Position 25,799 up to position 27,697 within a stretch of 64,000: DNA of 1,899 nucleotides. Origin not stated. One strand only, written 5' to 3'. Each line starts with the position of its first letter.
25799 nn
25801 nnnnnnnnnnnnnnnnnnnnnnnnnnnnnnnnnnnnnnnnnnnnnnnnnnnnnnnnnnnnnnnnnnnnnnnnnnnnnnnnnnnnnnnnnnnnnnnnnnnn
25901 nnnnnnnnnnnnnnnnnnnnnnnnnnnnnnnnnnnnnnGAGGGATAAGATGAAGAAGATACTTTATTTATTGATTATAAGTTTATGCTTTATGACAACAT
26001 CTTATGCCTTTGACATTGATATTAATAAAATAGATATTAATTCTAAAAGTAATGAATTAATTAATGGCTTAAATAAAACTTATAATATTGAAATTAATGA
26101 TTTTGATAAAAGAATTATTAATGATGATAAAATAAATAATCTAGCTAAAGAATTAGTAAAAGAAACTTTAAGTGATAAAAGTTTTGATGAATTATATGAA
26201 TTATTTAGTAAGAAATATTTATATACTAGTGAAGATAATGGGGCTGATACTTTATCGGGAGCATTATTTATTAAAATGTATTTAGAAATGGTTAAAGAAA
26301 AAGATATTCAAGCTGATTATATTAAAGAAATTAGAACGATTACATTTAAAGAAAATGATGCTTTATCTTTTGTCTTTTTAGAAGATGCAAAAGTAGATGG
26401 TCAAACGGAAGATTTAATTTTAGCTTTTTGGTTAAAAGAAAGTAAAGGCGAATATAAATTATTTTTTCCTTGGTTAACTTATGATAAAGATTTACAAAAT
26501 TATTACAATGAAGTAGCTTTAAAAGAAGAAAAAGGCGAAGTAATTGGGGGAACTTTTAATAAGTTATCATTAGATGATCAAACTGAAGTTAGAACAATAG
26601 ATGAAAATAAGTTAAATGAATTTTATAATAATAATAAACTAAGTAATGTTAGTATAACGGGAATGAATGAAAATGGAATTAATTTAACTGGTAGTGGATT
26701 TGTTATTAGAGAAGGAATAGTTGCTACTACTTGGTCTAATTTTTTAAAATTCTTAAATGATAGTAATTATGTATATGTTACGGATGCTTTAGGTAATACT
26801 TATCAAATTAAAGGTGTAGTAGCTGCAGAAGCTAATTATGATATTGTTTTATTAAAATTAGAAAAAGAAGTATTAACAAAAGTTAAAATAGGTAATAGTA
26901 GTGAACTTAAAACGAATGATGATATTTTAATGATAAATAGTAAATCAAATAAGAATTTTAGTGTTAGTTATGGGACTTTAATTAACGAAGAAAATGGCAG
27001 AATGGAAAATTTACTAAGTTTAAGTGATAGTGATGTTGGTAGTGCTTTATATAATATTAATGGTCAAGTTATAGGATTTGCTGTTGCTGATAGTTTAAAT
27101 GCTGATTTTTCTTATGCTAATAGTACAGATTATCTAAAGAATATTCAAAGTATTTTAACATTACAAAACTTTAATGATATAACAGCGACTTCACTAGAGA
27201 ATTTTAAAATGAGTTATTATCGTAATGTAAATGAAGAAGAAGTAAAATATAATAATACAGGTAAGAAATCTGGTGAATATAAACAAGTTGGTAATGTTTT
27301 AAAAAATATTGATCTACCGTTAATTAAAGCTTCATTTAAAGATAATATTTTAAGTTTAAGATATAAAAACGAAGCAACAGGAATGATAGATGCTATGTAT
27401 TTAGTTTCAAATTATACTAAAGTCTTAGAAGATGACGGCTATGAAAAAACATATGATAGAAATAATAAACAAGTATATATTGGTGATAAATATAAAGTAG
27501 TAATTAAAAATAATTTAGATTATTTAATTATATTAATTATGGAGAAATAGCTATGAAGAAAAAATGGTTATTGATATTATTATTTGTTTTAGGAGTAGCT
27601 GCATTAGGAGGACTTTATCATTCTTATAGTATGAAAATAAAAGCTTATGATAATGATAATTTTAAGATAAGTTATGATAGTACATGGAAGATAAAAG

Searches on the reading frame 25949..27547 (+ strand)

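Call 11: search_protein_families(library=pfam, proteins=[window:25949-27547:+], max_evalue=0.001)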
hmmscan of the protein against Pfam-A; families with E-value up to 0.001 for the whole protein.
window:25949-27547:+ (533 aa): 1 family
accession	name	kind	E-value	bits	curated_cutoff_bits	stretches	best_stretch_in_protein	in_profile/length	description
PF13365.12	Trypsin_2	-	1e-08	36.5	27.6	1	248-376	1-143/144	Trypsin-like peptidase domain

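Call 102: search_protein_families(library=padloc, proteins=[window:25949-27547:+], max_evalue=0.001)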
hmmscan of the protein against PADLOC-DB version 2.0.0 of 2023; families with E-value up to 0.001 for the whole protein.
window:25949-27547:+ (533 aa): 0 families
